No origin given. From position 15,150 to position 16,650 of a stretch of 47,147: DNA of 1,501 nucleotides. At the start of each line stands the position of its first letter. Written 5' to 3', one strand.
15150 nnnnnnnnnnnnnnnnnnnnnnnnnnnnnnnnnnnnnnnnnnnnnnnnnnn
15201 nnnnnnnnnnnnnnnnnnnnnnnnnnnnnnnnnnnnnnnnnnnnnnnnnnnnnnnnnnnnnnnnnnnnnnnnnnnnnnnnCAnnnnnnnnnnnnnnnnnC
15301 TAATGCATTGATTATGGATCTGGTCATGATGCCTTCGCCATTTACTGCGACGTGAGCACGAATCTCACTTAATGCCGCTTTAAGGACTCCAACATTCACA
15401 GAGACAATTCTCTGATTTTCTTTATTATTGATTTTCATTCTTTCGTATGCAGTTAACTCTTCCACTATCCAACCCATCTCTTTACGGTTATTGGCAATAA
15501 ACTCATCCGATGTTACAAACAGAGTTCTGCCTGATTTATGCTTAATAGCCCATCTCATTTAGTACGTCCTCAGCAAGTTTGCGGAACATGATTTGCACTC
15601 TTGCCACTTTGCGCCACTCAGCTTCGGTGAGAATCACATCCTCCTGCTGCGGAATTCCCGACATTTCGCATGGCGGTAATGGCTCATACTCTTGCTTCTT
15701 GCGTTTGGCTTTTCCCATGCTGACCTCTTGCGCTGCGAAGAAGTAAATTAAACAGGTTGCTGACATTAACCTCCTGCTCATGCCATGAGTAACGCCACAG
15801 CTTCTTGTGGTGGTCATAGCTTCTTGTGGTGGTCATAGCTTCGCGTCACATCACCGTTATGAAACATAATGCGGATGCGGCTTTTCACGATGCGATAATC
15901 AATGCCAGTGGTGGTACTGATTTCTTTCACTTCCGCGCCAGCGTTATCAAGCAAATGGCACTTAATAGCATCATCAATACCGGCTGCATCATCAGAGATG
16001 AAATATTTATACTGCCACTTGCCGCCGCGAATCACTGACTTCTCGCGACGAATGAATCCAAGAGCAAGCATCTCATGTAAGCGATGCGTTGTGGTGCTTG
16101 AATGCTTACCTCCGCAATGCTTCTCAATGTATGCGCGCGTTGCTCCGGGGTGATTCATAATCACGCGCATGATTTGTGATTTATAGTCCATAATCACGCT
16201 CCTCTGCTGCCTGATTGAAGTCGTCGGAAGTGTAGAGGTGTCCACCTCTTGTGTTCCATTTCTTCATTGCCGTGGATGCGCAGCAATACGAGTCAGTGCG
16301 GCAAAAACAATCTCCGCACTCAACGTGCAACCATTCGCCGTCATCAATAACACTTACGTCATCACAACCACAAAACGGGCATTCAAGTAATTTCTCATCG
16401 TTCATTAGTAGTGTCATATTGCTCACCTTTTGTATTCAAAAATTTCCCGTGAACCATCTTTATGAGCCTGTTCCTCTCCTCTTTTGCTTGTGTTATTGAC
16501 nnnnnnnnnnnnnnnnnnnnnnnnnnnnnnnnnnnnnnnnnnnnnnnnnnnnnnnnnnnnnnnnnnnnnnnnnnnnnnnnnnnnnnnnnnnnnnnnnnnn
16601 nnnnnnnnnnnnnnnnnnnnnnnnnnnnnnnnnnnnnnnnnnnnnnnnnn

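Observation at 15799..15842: Perfect 19-bp tandem duplication at a gene boundary that creates a stop and a new start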

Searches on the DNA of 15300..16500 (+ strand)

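Call 4: search_dna_similar(query=window:15300-16450:+, collection=phages, mode=near, max_rows=40)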
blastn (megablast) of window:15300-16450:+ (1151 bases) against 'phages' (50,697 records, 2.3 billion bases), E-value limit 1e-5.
Records with a match: 142; places in all: 142; records where one place covers at least 80% of the query: 4.
Best place of each record, by identity: 90-95% 13; 80-90% 129.
By first word of the organism name: Salmonella 118; Escherichia 19; Shigella 4; Acinetobacter 1.
By host as written in the record: - 70; Escherichia coli 10; Salmonella sp. 8; Salmonella enterica subsp. enterica serovar Typhimurium 7; Salmonella enterica 6; Salmonella enterica subsp. enterica serovar Enteritidis 4; Salmonella enterica subsp. enterica serovar Typhi 3; Salmonella enterica subsp. enterica serovar Typhimurium ST19 3; and 22 more.
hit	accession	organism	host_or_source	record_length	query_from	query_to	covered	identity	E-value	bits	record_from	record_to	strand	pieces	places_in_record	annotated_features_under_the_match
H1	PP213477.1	Escherichia phage vB_Eco_ZCEC08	Escherichia coli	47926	162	1151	86%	92.2%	0e+0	1384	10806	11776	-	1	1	hypothetical protein (x3) | HNH homing endonuclease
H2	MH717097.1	Escherichia phage C1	Escherichia coli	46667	154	1083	81%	89.5%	0e+0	1157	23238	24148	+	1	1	winged helix-turn-helix domain-containing protein | hypothetical protein (x2)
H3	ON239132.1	Escherichia phage S192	Escherichia coli 192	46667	154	1083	81%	89.5%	0e+0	1157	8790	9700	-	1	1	winged helix-turn-helix domain-containing protein | hypothetical protein (x2)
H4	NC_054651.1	Escherichia phage C1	Escherichia coli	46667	154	1083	81%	89.5%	0e+0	1157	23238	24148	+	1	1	winged helix-turn-helix domain-containing protein | hypothetical protein (x2)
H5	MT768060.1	Escherichia phage vB_EcoS_swi2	-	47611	158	971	71%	89.8%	0e+0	1026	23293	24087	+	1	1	hypothetical protein (x3)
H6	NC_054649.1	Escherichia phage vB_EcoS_swi2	-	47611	158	971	71%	89.8%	0e+0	1026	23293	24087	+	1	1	hypothetical protein (x2) | Lar-like restriction alleviation protein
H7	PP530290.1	Salmonella phage gmqsjt-1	Salmonella sp.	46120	162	960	69%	90.9%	0e+0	1053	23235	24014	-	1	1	hypothetical protein (x3) | Lar-like restriction alleviation protein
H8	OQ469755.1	Salmonella phage vB_SenS_ST1UNAM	Salmonella sp.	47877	162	961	70%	90.5%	0e+0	1038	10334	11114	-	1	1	transcription factor | hypothetical protein (x2) | putative restriction alleviation protein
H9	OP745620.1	Salmonella phage INT55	Salmonella sp.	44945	159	969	70%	89.1%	0e+0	1011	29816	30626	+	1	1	transcription factor | hypothetical protein (x2) | restriction alleviation protein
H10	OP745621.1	Salmonella phage INT59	Salmonella sp.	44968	159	969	70%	89.1%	0e+0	1011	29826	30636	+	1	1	hypothetical protein (x3) | restriction alleviation protein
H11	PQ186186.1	Salmonella phage vB_CECAV_048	Salmonella enterica subsp. enterica ...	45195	162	965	70%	89.9%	0e+0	1035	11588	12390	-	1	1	hypothetical protein (x4) | Lar-like restriction alleviation protein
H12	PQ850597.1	Escherichia phage ChristineMuster_Bas80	Escherichia coli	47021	165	961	69%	90.5%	0e+0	1033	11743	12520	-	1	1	hypothetical protein (x3) | Lar-like restriction alleviation protein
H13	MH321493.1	Salmonella phage Skate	Salmonella enterica subsp. enterica ...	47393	162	971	70%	88.9%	0e+0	979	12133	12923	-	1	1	hypothetical protein (x4) | ribosome_binding_site (x3)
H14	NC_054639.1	Salmonella phage Skate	Salmonella enterica subsp. enterica ...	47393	162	971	70%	88.9%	0e+0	979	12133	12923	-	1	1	hypothetical protein (x3) | Lar-like restriction alleviation protein | ribosome_binding_site (x3)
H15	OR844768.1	Escherichia phage ECO111 5-P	Escherichia coli O111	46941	162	971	70%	88.9%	0e+0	979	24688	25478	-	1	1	record has no annotation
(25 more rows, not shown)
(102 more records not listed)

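Call 5: search_dna_similar(query=window:15300-16450:+, collection=ecoli_genomes, mode=near, max_rows=40)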
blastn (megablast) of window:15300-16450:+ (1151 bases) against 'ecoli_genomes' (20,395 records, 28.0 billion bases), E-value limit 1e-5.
No match.

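Call 6: get_annotated_region(hit=H1, flank=1500)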
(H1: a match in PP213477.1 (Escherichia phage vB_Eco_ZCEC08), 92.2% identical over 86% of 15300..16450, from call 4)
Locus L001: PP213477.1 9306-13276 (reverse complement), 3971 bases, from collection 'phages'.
description: Escherichia phage vB_Eco_ZCEC08, complete genome.
organism: Escherichia phage vB_Eco_ZCEC08 (NCBI taxid 3117423)
taxonomy: Viruses; Duplodnaviria; Heunggongvirae; Uroviricota; Caudoviricetes
host: Escherichia coli; source: sewage sample; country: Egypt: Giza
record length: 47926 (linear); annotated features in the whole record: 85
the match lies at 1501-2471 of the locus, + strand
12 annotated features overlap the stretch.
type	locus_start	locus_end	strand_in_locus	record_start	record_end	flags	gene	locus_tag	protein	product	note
CDS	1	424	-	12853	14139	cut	-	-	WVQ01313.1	coat protein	-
CDS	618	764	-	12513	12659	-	-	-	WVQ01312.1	hypothetical protein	-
CDS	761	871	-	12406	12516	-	-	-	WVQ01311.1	hypothetical protein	-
CDS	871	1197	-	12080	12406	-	-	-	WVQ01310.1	hypothetical protein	-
CDS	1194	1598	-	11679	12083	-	-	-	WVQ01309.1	hypothetical protein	-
CDS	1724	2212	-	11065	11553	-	-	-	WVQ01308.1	hypothetical protein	-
CDS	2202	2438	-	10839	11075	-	-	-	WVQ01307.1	hypothetical protein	-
CDS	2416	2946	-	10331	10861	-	-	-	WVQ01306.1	HNH homing endonuclease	-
CDS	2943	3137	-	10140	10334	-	-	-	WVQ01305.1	hypothetical protein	-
CDS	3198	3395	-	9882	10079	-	-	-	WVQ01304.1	hypothetical protein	-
CDS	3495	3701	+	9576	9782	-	-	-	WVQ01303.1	hypothetical protein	-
CDS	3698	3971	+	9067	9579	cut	-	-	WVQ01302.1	HNH homing endonuclease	-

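Call 7: get_annotated_region(hit=H9, flank=1500)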
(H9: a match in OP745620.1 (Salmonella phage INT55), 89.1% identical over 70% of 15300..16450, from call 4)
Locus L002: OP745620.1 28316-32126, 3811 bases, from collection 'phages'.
description: Salmonella phage INT55, complete genome.
organism: Salmonella phage INT55 (NCBI taxid 3003234)
taxonomy: Viruses; Duplodnaviria; Heunggongvirae; Uroviricota; Caudoviricetes; Skatevirus
host: Salmonella sp.; source: -; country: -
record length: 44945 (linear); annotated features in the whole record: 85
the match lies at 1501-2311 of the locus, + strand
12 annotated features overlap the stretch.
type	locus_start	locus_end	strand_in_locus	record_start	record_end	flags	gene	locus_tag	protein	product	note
CDS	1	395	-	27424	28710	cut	-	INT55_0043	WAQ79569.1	hypothetical protein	-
CDS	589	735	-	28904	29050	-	-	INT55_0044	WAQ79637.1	hypothetical protein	-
CDS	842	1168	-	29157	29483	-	-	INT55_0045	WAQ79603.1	hypothetical protein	-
CDS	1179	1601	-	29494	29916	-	-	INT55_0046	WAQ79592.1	hypothetical protein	-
CDS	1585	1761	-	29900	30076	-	-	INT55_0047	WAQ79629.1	hypothetical protein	-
CDS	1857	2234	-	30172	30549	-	-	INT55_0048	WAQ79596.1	transcription factor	-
CDS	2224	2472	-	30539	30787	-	-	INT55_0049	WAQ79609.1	restriction alleviation protein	-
CDS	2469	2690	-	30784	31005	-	-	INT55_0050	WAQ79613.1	hypothetical protein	-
CDS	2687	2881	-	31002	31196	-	-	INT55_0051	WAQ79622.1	hypothetical protein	-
CDS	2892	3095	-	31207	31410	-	-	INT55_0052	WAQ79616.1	hypothetical protein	-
CDS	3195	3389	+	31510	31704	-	-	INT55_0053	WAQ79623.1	hypothetical protein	-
CDS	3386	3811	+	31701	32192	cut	-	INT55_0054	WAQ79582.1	hypothetical protein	-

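Call 8: get_annotated_region(hit=H11, flank=1500)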
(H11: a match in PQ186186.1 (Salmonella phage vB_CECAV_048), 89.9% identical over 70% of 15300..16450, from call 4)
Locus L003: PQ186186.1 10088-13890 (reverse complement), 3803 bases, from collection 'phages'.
description: Salmonella phage vB_CECAV_048, complete genome.
organism: Salmonella phage vB_CECAV_048 (NCBI taxid 3248863)
taxonomy: Viruses; Duplodnaviria; Heunggongvirae; Uroviricota; Caudoviricetes; Skatevirus
host: Salmonella enterica subsp. enterica serovar Thyphimurium var. monophasic Copenhague; source: poultry farm; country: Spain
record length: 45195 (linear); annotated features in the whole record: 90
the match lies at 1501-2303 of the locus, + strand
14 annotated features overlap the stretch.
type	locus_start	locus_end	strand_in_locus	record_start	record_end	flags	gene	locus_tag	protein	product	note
CDS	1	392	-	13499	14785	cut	-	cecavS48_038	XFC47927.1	hypothetical protein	-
CDS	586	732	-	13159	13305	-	-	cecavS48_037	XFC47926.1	hypothetical protein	-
CDS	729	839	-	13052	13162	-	-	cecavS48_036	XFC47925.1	hypothetical protein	-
CDS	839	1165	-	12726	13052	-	-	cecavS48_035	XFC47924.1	hypothetical protein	-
CDS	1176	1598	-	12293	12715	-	-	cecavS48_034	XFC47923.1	hypothetical protein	-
CDS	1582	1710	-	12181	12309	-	-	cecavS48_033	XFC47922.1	hypothetical protein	-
CDS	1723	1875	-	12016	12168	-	-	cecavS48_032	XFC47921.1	hypothetical protein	-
CDS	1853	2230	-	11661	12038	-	-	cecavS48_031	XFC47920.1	hypothetical protein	-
CDS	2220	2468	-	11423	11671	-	-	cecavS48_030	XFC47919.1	Lar-like restriction alleviation protein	-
CDS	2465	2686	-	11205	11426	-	-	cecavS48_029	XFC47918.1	hypothetical protein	-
CDS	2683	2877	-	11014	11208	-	-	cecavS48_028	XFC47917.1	hypothetical protein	-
CDS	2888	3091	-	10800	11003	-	-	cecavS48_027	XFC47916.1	hypothetical protein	-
CDS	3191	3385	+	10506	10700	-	-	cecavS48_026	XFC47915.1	hypothetical protein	-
CDS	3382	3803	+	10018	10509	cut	-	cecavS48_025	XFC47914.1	hypothetical protein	-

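Call 9: get_annotated_region(hit=H2, flank=1500)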
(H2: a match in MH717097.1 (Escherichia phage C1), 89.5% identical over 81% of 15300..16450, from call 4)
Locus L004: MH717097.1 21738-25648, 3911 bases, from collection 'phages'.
description: Escherichia phage C1, complete genome.
organism: Escherichia phage C1 (NCBI taxid 2340716)
taxonomy: Viruses; Duplodnaviria; Heunggongvirae; Uroviricota; Caudoviricetes; Deseoctovirus; Deseoctovirus C1
host: Escherichia coli; source: swine fecal matter; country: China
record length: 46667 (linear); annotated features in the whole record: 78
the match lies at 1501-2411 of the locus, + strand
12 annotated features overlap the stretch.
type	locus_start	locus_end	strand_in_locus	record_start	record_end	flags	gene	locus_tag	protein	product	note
CDS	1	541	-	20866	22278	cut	-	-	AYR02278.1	hypothetical protein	ORF31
CDS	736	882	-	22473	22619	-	-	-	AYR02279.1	hypothetical protein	ORF32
CDS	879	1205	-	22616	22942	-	-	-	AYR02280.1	hypothetical protein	ORF33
CDS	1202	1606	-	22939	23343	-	-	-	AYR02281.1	hypothetical protein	ORF34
CDS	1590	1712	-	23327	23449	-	-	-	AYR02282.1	hypothetical protein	ORF35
CDS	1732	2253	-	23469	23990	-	-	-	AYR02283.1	winged helix-turn-helix domain-containing protein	ORF36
CDS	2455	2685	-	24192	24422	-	-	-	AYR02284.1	hypothetical protein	ORF37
CDS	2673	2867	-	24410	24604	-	-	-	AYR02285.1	hypothetical protein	ORF38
CDS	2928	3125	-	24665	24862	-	-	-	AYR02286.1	hypothetical protein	ORF39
CDS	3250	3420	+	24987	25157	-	-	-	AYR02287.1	hypothetical protein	ORF40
CDS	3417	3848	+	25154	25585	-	-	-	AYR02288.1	hypothetical protein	ORF41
CDS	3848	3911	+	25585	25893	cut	-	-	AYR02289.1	hypothetical protein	ORF42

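Call 12: search_dna_similar(query=window:15760-15880:-, collection=phages, mode=distant, max_rows=60)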
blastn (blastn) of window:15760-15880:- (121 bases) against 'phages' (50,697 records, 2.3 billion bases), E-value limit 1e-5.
Records with a match: 96; places in all: 96; records where one place covers at least 80% of the query: 91.
Best place of each record, by identity: >=99% 1; 95-99% 1; 90-95% 6; 80-90% 42; 60-80% 46.
By first word of the organism name: Salmonella 73; Escherichia 18; Shigella 4; Acinetobacter 1.
By host as written in the record: - 27; Escherichia coli 9; Salmonella sp. 8; Salmonella enterica subsp. enterica serovar Typhimurium 7; Salmonella enterica 6; Salmonella enterica subsp. enterica serovar Enteritidis 4; Salmonella enterica subsp. enterica serovar Typhi 3; Salmonella enterica subsp. enterica serovar Typhimurium ST19 3; and 21 more.
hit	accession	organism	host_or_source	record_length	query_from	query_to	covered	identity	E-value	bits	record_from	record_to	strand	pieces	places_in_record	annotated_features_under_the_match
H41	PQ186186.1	Salmonella phage vB_CECAV_048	Salmonella enterica subsp. enterica ...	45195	1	116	96%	90.5%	1e-37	160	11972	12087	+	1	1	hypothetical protein (x2)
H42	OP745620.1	Salmonella phage INT55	Salmonella sp.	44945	1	116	96%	90.5%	1e-37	160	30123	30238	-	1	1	transcription factor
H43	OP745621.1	Salmonella phage INT59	Salmonella sp.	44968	1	116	96%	90.5%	1e-37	160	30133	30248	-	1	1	hypothetical protein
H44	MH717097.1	Escherichia phage C1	Escherichia coli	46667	1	121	100%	82.6%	2e-30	137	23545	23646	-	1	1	winged helix-turn-helix domain-containing protein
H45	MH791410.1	Salmonella phage Seszw_1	Salmonella enterica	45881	1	121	100%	82.6%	2e-30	137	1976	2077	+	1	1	hypothetical protein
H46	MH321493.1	Salmonella phage Skate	Salmonella enterica subsp. enterica ...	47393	1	121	100%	82.6%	2e-30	137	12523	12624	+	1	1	hypothetical protein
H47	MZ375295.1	Salmonella phage seszw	-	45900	1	121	100%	82.6%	2e-30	137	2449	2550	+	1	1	hypothetical protein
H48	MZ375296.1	Salmonella phage seszw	-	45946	1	121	100%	82.6%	2e-30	137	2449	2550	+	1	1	hypothetical protein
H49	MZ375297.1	Salmonella phage seszw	-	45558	1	121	100%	82.6%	2e-30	137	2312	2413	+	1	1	hypothetical protein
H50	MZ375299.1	Salmonella phage seszw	-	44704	1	121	100%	82.6%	2e-30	137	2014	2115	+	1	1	hypothetical protein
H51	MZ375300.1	Salmonella phage seszw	-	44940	1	121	100%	82.6%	2e-30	137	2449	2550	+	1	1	hypothetical protein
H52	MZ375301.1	Salmonella phage seszw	-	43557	1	121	100%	82.6%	2e-30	137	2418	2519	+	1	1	hypothetical protein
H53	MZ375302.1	Salmonella phage seszw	-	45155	1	121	100%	82.6%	2e-30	137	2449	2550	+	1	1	hypothetical protein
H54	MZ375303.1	Salmonella phage seszw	-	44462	1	121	100%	82.6%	2e-30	137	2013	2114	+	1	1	hypothetical protein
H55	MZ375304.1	Salmonella phage seszw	-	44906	1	121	100%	82.6%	2e-30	137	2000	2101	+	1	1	hypothetical protein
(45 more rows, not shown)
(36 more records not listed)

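Call 43: search_dna_similar(query=L002:1862-2480:-, collection=phages, mode=near, max_rows=12)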
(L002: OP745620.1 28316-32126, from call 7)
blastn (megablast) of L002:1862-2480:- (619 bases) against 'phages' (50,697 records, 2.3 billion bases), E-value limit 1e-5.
Records with a match: 78; places in all: 78; records where one place covers at least 80% of the query: 39.
Best place of each record, by identity: >=99% 2; 90-95% 19; 80-90% 57.
By first word of the organism name: Salmonella 58; Escherichia 17; Shigella 2; Acinetobacter 1.
By host as written in the record: - 27; Salmonella sp. 8; Escherichia coli 8; Salmonella enterica 6; Salmonella enterica subsp. enterica serovar Typhimurium 5; Salmonella enterica subsp. enterica serovar Typhi 3; Salmonella enterica subsp. enterica serovar Typhimurium ST19 3; Salmonella enterica subsp. enterica serovar Enteritidis 2; and 14 more.
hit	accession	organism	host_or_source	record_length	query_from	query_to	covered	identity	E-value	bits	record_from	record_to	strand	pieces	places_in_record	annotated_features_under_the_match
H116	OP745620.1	Salmonella phage INT55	Salmonella sp.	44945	1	619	100%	100.0%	0e+0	1144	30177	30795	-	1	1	transcription factor | restriction alleviation protein | hypothetical protein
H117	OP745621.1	Salmonella phage INT59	Salmonella sp.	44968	1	619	100%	100.0%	0e+0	1144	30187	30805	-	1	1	hypothetical protein (x2) | restriction alleviation protein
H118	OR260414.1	Salmonella phage PSH-1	Salmonella sp.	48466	1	619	100%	87.6%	0e+0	712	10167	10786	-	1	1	record has no annotation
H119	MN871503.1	Salmonella virus SeLz-2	Salmonella enterica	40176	1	619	100%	82.9%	5e-154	549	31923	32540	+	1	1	record has no annotation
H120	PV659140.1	Salmonella phage vB_StyS_KFSST1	Salmonella enterica subsp. enterica ...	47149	1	619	100%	82.0%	1e-144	518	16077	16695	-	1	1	hypothetical protein (x2) | Lar-like restriction alleviation protein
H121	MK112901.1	Salmonella virus KFS-SE2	Salmonella enterica subsp. enterica ...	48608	1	619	100%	82.0%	1e-144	518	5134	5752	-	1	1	hypothetical protein (x3)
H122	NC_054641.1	Salmonella virus KFS-SE2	Salmonella enterica subsp. enterica ...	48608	1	619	100%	82.0%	1e-144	518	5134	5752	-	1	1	hypothetical protein (x2) | Lar-like restriction alleviation protein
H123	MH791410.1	Salmonella phage Seszw_1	Salmonella enterica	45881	1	619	100%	82.0%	1e-144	518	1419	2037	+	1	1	hypothetical protein (x3)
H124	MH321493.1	Salmonella phage Skate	Salmonella enterica subsp. enterica ...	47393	1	619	100%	82.0%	1e-144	518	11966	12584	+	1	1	hypothetical protein (x3) | ribosome_binding_site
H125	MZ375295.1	Salmonella phage seszw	-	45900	1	619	100%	82.0%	1e-144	518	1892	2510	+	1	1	hypothetical protein (x3)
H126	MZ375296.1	Salmonella phage seszw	-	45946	1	619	100%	82.0%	1e-144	518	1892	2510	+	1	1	hypothetical protein (x3)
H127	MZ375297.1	Salmonella phage seszw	-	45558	1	619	100%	82.0%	1e-144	518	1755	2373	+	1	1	hypothetical protein (x3)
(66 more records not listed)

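Call 44: search_dna_similar(query=L002:1261-1861:-, collection=phages, mode=near, max_rows=12)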
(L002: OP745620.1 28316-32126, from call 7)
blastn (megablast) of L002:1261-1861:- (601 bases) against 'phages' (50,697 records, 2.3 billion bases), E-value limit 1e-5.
Records with a match: 139; places in all: 139; records where one place covers at least 80% of the query: 5.
Best place of each record, by identity: >=99% 3; 90-95% 59; 80-90% 77.
By first word of the organism name: Salmonella 115; Escherichia 19; Shigella 4; Acinetobacter 1.
By host as written in the record: - 67; Escherichia coli 10; Salmonella enterica subsp. enterica serovar Typhimurium 9; Salmonella sp. 7; Salmonella enterica 6; Salmonella enterica subsp. enterica serovar Enteritidis 4; Salmonella enterica subsp. enterica serovar Typhi 3; Salmonella enterica subsp. enterica serovar Typhimurium ST19 3; and 22 more.
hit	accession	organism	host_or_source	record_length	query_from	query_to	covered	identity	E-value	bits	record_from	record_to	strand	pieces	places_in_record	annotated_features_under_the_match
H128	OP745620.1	Salmonella phage INT55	Salmonella sp.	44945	1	601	100%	100.0%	0e+0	1110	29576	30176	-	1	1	hypothetical protein (x2) | transcription factor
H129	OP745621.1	Salmonella phage INT59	Salmonella sp.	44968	1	601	100%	100.0%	0e+0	1110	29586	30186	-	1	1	hypothetical protein (x3)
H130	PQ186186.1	Salmonella phage vB_CECAV_048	Salmonella enterica subsp. enterica ...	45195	1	601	100%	99.8%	0e+0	1103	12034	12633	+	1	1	hypothetical protein (x4)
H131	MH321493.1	Salmonella phage Skate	Salmonella enterica subsp. enterica ...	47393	1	553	92%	92.0%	0e+0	778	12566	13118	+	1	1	hypothetical protein (x3) | ribosome_binding_site (x2)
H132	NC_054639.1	Salmonella phage Skate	Salmonella enterica subsp. enterica ...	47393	1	553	92%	92.0%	0e+0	778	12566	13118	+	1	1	hypothetical protein (x3) | ribosome_binding_site (x2)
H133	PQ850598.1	Escherichia phage ClaudiaMuster_Bas77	Escherichia coli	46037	1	393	65%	92.1%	1e-155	555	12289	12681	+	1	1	hypothetical protein (x3)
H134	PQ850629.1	Escherichia phage SusanneMuster_Bas79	Escherichia coli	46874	1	393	65%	92.1%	1e-155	555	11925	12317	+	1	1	hypothetical protein (x3)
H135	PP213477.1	Escherichia phage vB_Eco_ZCEC08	Escherichia coli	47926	1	391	65%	92.1%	1e-154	551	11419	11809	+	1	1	hypothetical protein (x2)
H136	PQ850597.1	Escherichia phage ChristineMuster_Bas80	Escherichia coli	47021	1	391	65%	91.6%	3e-151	540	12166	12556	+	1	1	hypothetical protein (x3)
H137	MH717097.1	Escherichia phage C1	Escherichia coli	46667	1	391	65%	91.6%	3e-151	540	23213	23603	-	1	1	winged helix-turn-helix domain-containing protein | hypothetical protein (x2)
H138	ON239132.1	Escherichia phage S192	Escherichia coli 192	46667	1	391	65%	91.6%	3e-151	540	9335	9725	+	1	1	winged helix-turn-helix domain-containing protein | hypothetical protein (x2)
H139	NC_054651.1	Escherichia phage C1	Escherichia coli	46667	1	391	65%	91.6%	3e-151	540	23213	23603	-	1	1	winged helix-turn-helix domain-containing protein | hypothetical protein (x2)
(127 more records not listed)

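Call 47: search_dna_similar(query=window:15837-16500:-, collection=phages, mode=near, max_rows=10)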
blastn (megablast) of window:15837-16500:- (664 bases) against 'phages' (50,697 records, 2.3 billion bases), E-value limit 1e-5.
Records with a match: 139; places in all: 139; records where one place covers at least 80% of the query: 4.
Best place of each record, by identity: 95-99% 4; 90-95% 41; 80-90% 94.
By first word of the organism name: Salmonella 116; Escherichia 18; Shigella 4; Acinetobacter 1.
By host as written in the record: - 69; Escherichia coli 9; Salmonella sp. 8; Salmonella enterica subsp. enterica serovar Typhimurium 7; Salmonella enterica 6; Salmonella enterica subsp. enterica serovar Enteritidis 4; Salmonella enterica subsp. enterica serovar Typhi 3; Salmonella enterica subsp. enterica serovar Typhi T42 DEF 472 2; and 22 more.
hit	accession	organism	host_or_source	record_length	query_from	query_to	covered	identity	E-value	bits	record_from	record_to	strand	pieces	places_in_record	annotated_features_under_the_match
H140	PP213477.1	Escherichia phage vB_Eco_ZCEC08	Escherichia coli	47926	1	664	100%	95.0%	0e+0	1044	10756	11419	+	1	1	hypothetical protein (x2) | HNH homing endonuclease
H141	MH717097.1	Escherichia phage C1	Escherichia coli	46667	119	664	82%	89.7%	0e+0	699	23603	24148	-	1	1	winged helix-turn-helix domain-containing protein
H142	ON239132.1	Escherichia phage S192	Escherichia coli 192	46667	119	664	82%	89.7%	0e+0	699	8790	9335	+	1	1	winged helix-turn-helix domain-containing protein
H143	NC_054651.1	Escherichia phage C1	Escherichia coli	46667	119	664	82%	89.7%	0e+0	699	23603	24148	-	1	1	winged helix-turn-helix domain-containing protein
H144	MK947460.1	Salmonella phage vB_SenS_SB28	Salmonella enterica subsp. enterica ...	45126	222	662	66%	89.1%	5e-154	549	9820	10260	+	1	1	hypothetical protein (x2)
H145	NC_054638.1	Salmonella phage vB_SenS_SB28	Salmonella enterica subsp. enterica ...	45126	222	662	66%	89.1%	5e-154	549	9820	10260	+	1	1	hypothetical protein | Lar-like restriction alleviation protein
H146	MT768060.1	Escherichia phage vB_EcoS_swi2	-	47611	231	662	65%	90.7%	2e-162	577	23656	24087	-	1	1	hypothetical protein (x2)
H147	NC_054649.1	Escherichia phage vB_EcoS_swi2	-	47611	231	662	65%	90.7%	2e-162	577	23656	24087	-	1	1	hypothetical protein | Lar-like restriction alleviation protein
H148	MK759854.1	Shigella phage DS8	Shigella flexneri strain ATCC 29903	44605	241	664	64%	92.5%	3e-171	606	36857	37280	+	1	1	MarR family protein | restriction alleviation protein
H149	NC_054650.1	Shigella phage DS8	Shigella flexneri strain ATCC 29903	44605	241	664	64%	92.5%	3e-171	606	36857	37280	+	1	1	MarR family protein | Lar-like restriction alleviation protein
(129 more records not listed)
